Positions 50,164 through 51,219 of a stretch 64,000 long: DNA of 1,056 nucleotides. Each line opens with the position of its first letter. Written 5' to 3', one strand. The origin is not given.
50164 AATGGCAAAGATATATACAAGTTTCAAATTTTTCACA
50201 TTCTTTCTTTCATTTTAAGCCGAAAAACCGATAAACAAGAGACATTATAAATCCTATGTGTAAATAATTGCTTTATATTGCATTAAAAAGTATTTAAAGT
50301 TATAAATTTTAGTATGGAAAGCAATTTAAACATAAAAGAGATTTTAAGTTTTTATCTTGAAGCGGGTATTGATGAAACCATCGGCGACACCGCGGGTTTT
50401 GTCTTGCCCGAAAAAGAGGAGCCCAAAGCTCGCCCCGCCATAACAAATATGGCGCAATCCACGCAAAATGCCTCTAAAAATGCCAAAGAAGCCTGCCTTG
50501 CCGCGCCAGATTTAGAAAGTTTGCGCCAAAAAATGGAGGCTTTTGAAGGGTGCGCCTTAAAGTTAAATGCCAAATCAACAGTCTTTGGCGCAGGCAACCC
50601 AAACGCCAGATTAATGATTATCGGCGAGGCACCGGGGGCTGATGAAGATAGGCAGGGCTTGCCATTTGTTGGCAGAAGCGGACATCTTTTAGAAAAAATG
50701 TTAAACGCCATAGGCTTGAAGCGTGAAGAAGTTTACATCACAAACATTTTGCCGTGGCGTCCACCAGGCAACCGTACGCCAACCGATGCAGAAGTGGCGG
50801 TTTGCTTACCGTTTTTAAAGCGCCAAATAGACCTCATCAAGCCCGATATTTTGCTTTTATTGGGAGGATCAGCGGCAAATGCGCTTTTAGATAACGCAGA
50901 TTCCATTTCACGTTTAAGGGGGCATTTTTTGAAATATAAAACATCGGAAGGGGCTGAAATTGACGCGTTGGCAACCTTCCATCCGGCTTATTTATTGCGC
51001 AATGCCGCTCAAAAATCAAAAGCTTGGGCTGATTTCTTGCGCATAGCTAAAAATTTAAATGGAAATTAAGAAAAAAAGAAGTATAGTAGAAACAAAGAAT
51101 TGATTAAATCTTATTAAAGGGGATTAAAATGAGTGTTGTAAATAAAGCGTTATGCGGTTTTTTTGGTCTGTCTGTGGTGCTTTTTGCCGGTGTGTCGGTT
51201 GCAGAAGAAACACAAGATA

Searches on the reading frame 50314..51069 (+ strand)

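Call 51: search_protein_families(library=pfam, proteins=[window:50314-51069:+], max_evalue=0.0001)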
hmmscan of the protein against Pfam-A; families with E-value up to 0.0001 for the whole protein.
window:50314-51069:+ (251 aa): 1 family
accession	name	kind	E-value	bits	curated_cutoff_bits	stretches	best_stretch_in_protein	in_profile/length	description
PF03167.25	UDG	-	2.6e-41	141.4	24.3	1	91-241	1-140/141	Uracil DNA glycosylase superfamily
